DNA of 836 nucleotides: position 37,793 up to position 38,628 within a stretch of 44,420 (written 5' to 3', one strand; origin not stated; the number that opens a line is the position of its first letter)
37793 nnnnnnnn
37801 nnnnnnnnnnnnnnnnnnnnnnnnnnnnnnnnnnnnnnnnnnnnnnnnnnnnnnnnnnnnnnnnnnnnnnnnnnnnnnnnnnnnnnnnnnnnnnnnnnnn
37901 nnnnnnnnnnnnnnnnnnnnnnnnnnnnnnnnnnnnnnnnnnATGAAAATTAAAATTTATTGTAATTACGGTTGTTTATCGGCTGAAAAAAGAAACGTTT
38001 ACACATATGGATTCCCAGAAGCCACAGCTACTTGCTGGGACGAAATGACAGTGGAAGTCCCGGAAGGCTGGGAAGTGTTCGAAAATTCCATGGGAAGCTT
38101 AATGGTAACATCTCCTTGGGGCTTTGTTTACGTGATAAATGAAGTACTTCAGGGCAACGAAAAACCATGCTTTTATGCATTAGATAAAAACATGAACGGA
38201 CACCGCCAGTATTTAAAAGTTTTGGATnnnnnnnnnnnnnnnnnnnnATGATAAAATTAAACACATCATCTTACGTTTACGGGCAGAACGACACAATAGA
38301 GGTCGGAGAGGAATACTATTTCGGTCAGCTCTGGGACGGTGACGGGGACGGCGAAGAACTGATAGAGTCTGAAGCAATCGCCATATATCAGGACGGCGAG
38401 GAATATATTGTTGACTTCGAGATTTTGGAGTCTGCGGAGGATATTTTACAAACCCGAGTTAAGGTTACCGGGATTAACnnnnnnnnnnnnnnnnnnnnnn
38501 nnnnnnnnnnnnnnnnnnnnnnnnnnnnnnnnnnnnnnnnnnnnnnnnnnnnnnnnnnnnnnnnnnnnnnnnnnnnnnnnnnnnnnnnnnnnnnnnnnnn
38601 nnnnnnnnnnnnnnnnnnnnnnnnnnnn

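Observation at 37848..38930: Plus-strand operon of three small proteins (two strongly acidic) plus a mini-HTH behind an operator-bearing consensus promoter: acr-aca-like anti-defence locus candidate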

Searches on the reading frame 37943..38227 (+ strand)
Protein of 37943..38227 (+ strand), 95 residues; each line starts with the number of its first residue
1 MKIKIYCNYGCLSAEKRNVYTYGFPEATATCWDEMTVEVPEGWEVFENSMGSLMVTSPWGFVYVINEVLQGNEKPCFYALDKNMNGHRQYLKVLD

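Call 7: search_protein_families(library=pfam, proteins=[window:37943-38227:+], max_evalue=0.1)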
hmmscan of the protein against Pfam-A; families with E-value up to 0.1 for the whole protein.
window:37943-38227:+ (95 aa): 0 families

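Call 8: search_protein_families(library=phrogs, proteins=[window:37943-38227:+], max_evalue=0.1)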
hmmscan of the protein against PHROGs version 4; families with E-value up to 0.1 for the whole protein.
window:37943-38227:+ (95 aa): 1 family
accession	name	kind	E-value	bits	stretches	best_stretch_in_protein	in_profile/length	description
phrog_33485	-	unknown function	0.0043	18.5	1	4-61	5-60/106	-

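Call 10: search_protein_families(library=padloc, proteins=[window:37943-38227:+], max_evalue=0.1)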
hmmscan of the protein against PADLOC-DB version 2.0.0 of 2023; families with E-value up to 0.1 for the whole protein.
window:37943-38227:+ (95 aa): 0 families

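Call 28: find_homologous_proteins(query=window:37943-38227:+)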
Query window:37943-38227:+ (95 aa): 105 proteins with E <= 0.001 among 105 candidates.
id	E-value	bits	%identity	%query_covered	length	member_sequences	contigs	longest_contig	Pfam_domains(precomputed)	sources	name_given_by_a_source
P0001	1.8e-51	191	85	99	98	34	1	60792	-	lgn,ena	-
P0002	9.2e-50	185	82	100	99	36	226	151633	-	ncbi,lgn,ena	-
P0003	1.0e-49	185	82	100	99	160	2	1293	-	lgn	-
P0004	1.4e-49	185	82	100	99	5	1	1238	-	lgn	-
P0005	9.0e-49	182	81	100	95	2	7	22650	-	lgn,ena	-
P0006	6.9e-48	179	81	100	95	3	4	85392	-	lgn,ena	-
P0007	7.1e-48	179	81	99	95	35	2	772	-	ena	-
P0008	8.8e-48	179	76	100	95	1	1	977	-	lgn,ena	-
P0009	1.1e-47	178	80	99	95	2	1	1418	-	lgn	-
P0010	2.9e-47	177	80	98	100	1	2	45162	-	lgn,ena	-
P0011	3.2e-47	177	79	100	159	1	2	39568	-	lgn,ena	-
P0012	3.5e-47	177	79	100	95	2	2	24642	-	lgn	-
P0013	1.1e-46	175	79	99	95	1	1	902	-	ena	-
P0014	1.2e-46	175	78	99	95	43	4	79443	-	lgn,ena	-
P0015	5.1e-46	173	76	100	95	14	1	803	-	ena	-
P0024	1.8e-43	165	75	100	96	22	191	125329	-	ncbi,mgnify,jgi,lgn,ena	mgnify:FL=1|jgi:hypothetical protein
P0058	5.4e-35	138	65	98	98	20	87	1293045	-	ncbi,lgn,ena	-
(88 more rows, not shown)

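Call 33: search_solved_structures(query=A1, max_evalue=10)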
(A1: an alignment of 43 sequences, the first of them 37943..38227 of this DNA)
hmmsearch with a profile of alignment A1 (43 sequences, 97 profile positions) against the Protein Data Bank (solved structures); distinct sequences matched with E-value up to 10: 7.
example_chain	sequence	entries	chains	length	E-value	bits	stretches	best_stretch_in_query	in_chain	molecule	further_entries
4epc_A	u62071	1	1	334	0.0047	20.4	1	44-92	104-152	N-acetylmuramoyl-L-alanine amidase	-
4ytg_A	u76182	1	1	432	0.44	14.1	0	55-79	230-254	Peptidylarginine deiminase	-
4yt9_A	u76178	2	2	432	0.44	14.1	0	55-79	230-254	Peptidylarginine deiminase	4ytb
5ak8_A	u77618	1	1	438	0.46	14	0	55-79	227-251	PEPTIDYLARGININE DEIMINASE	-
5ak7_A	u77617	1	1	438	0.46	14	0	55-79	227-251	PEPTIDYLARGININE DEIMINASE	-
9jlf_b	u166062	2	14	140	1.2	12.7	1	45-65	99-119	Adaptor protein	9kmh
9l01_B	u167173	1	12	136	1.6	12.3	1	45-65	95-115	adaptor protein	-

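Call 36: find_encoding_contigs(protein=P0058, flank=4000, max_places=4)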
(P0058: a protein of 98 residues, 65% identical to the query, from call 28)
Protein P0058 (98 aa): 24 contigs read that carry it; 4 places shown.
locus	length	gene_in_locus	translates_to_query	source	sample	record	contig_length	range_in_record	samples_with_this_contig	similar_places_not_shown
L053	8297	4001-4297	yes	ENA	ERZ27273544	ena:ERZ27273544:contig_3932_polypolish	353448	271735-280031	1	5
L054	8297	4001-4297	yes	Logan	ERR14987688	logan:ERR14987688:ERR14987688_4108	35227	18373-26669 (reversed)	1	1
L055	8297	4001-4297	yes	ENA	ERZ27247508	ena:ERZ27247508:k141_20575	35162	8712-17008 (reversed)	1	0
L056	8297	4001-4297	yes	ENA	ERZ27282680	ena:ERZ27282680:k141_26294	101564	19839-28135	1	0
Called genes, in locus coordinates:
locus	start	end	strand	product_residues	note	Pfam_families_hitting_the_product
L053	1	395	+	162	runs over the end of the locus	PF09643:YopX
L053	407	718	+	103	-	-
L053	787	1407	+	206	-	-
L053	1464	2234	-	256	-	PF02661:Fic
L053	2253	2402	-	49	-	-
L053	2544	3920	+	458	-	PF13306:LRR_5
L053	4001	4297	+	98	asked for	-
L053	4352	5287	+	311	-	-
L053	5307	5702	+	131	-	-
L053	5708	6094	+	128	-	-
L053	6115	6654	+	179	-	-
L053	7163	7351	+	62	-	-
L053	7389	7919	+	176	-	-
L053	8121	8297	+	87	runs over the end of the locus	PF14239:RRXRR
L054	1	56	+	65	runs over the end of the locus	-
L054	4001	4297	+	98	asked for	-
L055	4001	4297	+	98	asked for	-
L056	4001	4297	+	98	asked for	-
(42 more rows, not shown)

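Call 39: predict_structure(alignment_id=A1)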
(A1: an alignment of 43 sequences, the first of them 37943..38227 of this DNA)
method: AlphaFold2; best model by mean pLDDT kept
length: 95 residues; sequences in the alignment: 43
mean_pLDDT: 94.1   pTM: 0.81
mean pLDDT of the five models: 94.1, 93.5, 93.5, 93.4, 93.0
residues with pLDDT >= 90: 86; 70-90: 9; 50-70: 0; < 50: 0
segments of 3 or more residues with pLDDT < 50: none
pLDDT, mean of each block of 10 residues (from residue 1): 95 86 95 96 95 96 96 93 95 94
secondary structure, 60 per line:
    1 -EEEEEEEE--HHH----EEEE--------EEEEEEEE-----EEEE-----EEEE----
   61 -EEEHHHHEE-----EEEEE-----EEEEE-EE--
elements in order: E2-9 E19-22 E31-38 E44-47 E53-56 E62-64 H65-68 E76-80 E86-90

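Call 44: fold_search(model_id=the predicted structure, library=pdb)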
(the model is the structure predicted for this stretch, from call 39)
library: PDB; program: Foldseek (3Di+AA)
matches with E <= 10: 473; with E <= 0.001: 0
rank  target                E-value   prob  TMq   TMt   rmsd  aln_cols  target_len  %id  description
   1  4s37_I                3.5e-01  0.10  0.18  0.12  16.2       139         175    6  Crystal structure of R2 pyocin membrane-piercing spike (released 2016-01-27)
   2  4s37_R                3.9e-01  0.09  0.18  0.12  16.2       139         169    6  Crystal structure of R2 pyocin membrane-piercing spike (released 2016-01-27)
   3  5cq2_A                4.8e-01  0.69  0.30  0.37  11.8        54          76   15  Crystal Structure of tandem WW domains of ITCH in complex with TXNIP peptide (released 2015-09-16)
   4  4s37_D                5.4e-01  0.12  0.22  0.14  16.4       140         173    6  Crystal structure of R2 pyocin membrane-piercing spike (released 2016-01-27)
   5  4s37_N                6.0e-01  0.12  0.24  0.14  16.5       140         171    7  Crystal structure of R2 pyocin membrane-piercing spike (released 2016-01-27)
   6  4s37_F                6.3e-01  0.10  0.22  0.14  16.6       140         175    6  Crystal structure of R2 pyocin membrane-piercing spike (released 2016-01-27)
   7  4s37_B                6.7e-01  0.12  0.24  0.14  16.3       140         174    7  Crystal structure of R2 pyocin membrane-piercing spike (released 2016-01-27)
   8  6jjw_A                7.0e-01  0.35  0.28  0.29  12.1        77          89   17  Crystal Structure of KIBRA and PTPN14 complex (released 2019-09-25)
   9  4s37_A                7.0e-01  0.12  0.23  0.15  16.4       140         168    7  Crystal structure of R2 pyocin membrane-piercing spike (released 2016-01-27)
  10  5lg4_B                7.0e-01  0.08  0.21  0.14  13.0       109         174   11  Crystal structure of the Sec3/Sso2 complex at 2.9 angstrom resolution (released 2017-02-08)
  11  4s37_C                7.4e-01  0.12  0.23  0.14  16.4       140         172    7  Crystal structure of R2 pyocin membrane-piercing spike (released 2016-01-27)
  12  4s37_Q                8.3e-01  0.08  0.20  0.13  16.8       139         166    6  Crystal structure of R2 pyocin membrane-piercing spike (released 2016-01-27)
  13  6j1y_B                8.7e-01  0.51  0.31  0.07   7.3        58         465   14  Semi-open conformation E3 ligase (released 2019-07-24)
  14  4s37_H                8.7e-01  0.11  0.23  0.14  16.4       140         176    7  Crystal structure of R2 pyocin membrane-piercing spike (released 2016-01-27)
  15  6j68_A                9.2e-01  0.30  0.28  0.22  12.4        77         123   16  Structure of KIBRA and LATS1 Complex (released 2019-09-25)
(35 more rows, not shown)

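Call 77: search_protein_families(library=ncbifam, proteins=[window:37943-38227:+], max_evalue=0.01)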
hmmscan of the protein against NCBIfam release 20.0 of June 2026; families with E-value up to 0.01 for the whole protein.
window:37943-38227:+ (95 aa): 0 families

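Call 82: find_encoding_contigs(protein=P0024, flank=3000, max_places=3)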
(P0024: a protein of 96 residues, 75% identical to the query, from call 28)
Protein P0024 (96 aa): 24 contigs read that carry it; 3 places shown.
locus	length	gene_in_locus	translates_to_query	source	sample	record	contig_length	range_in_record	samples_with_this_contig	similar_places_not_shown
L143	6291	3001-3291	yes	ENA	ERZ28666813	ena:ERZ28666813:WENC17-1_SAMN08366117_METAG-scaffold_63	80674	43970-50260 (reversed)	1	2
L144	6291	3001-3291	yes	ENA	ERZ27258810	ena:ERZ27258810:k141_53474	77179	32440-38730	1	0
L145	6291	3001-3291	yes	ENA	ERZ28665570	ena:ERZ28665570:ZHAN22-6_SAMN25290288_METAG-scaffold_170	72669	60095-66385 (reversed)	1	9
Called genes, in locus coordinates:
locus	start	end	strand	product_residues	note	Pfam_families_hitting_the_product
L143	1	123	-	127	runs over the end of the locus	-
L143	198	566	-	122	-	-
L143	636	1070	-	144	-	-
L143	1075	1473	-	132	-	-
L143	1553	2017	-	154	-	-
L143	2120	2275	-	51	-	-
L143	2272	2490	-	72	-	-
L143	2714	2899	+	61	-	-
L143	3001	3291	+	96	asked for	-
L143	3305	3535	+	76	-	-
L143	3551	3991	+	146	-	-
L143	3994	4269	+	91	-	-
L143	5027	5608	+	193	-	-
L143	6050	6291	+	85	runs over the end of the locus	-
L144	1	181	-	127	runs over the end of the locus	-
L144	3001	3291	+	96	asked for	-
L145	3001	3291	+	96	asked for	-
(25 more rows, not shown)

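Call 84: fold_search(model_id=the predicted structure, library=viral)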
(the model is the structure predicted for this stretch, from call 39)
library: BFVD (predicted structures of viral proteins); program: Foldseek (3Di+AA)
matches with E <= 10: 604; with E <= 0.001: 0
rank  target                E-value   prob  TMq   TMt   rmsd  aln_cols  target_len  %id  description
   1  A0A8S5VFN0            3.2e-03  1.00  0.52  0.56   5.8        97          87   20  Uncharacterized protein [Siphoviridae sp. ctNHj22]
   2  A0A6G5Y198            1.6e-02  1.00  0.60  0.52   4.2       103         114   14  (no name in the UniProt tables at hand)
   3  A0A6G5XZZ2            5.8e-02  0.97  0.49  0.44   5.1       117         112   13  (no name in the UniProt tables at hand)
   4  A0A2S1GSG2            5.8e-02  0.44  0.24  0.27  12.5        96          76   14  Uncharacterized protein [Escherichia phage vB_EcoS_IME347]
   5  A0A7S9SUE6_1          7.6e-02  0.21  0.21  0.03  16.0       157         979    5  Uncharacterized protein [Virus NIOZ-UU157]
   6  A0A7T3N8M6            1.3e-01  0.33  0.21  0.25  10.3        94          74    8  (no name in the UniProt tables at hand)
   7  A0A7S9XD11            2.3e-01  0.35  0.28  0.33  10.5        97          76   10  (no name in the UniProt tables at hand)
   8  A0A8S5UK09            2.9e-01  0.18  0.24  0.22  10.2       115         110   13  Uncharacterized protein [Podoviridae sp. ct9A73]
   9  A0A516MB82            3.4e-01  0.16  0.22  0.24  10.4        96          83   12  (no name in the UniProt tables at hand)
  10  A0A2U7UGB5            3.4e-01  0.11  0.18  0.10  14.4       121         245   10  Fascin-like protein [Pandoravirus macleodensis]
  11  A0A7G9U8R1            3.6e-01  0.12  0.21  0.14  14.4       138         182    8  FGF-2 [Pieris brassicae granulosis virus]
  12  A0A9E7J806            4.0e-01  0.54  0.28  0.33   6.5        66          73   14  (no name in the UniProt tables at hand)
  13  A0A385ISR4            4.0e-01  0.10  0.19  0.10  13.8       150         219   10  (no name in the UniProt tables at hand)
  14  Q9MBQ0                4.5e-01  0.21  0.22  0.12   7.7        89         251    9  Portal protein [Staphylococcus prophage phiPV83]
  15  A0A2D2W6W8            4.5e-01  0.20  0.27  0.28  11.0       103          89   12  Uncharacterized protein [Pectobacterium phage DU_PP_V]
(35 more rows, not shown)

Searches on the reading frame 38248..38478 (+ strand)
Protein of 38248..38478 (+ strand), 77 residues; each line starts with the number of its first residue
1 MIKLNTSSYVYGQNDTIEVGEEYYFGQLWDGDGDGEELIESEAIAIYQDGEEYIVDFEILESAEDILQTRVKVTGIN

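Call 7: search_protein_families(library=pfam, proteins=[window:38248-38478:+], max_evalue=0.1)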
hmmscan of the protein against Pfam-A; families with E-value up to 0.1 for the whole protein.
window:38248-38478:+ (77 aa): 1 family
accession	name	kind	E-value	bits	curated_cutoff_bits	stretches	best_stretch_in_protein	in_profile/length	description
PF13752.12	DUF4165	-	0.052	14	25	0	6-69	62-111/121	Domain of unknown function (DUF4165)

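Call 8: search_protein_families(library=phrogs, proteins=[window:38248-38478:+], max_evalue=0.1)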
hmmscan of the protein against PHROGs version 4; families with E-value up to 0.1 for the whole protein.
window:38248-38478:+ (77 aa): 0 families

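Call 10: search_protein_families(library=padloc, proteins=[window:38248-38478:+], max_evalue=0.1)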
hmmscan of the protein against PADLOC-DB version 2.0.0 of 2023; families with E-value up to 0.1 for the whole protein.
window:38248-38478:+ (77 aa): 0 families

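Call 29: find_homologous_proteins(query=window:38248-38478:+)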
Query window:38248-38478:+ (77 aa): 214 proteins with E <= 0.001 among 215 candidates; the best 120 are listed.
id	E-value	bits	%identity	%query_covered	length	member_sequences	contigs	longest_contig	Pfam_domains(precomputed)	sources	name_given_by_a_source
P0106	6.1e-42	158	100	100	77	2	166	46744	-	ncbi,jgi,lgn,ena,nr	jgi:hypothetical protein|nr:MAG TPA: hypothetical protein [Caudoviricetes sp.] DAZ72622.1 MAG TPA: h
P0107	7.8e-42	158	100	100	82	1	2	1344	-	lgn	-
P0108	1.0e-41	158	99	100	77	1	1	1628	-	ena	-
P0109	1.6e-41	157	99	100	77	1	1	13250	-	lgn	-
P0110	1.6e-41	157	99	100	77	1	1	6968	-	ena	-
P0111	1.8e-41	157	99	100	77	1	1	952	-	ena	-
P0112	2.5e-41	156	99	100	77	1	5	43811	-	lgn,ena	-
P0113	2.6e-41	156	99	100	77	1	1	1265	-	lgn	-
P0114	4.3e-41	156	99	100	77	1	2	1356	-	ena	-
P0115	4.7e-41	156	99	100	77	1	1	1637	-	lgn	-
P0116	5.0e-41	155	99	100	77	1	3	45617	-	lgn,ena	-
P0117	5.1e-41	155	99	100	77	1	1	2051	-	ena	-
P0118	7.8e-41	155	97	100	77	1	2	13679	-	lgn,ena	-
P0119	8.8e-41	155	99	100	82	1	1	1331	-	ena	-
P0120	8.9e-41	155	99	100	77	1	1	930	-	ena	-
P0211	6.2e-32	127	80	99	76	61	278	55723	-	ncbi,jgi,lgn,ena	jgi:hypothetical protein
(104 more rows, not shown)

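Call 77: search_protein_families(library=ncbifam, proteins=[window:38248-38478:+], max_evalue=0.01)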
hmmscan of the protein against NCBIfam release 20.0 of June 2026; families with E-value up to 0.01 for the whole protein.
window:38248-38478:+ (77 aa): 0 families

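Call 81: find_encoding_contigs(protein=P0211, flank=3000, max_places=3)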
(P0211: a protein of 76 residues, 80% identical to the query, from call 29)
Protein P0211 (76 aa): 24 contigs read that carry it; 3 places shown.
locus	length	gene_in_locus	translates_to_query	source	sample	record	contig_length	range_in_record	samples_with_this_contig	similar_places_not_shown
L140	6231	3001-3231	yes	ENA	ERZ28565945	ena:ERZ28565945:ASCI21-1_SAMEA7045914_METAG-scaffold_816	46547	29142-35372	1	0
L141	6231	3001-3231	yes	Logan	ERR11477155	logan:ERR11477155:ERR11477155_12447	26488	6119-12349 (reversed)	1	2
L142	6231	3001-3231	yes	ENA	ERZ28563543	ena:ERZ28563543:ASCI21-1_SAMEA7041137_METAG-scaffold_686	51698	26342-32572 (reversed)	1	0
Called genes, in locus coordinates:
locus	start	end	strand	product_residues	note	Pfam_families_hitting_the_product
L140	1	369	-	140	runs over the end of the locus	-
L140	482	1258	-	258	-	-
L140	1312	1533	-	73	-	-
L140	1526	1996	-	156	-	-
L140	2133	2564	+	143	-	-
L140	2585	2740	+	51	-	-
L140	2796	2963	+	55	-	PF12844:HTH_19 (weak)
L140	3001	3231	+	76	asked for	-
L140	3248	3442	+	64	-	-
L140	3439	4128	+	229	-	-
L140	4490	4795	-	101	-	-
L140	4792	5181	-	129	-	-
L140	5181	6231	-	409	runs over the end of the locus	PF06152:Phage_min_cap2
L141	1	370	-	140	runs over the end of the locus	-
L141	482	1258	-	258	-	-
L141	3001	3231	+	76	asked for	-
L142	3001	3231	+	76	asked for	-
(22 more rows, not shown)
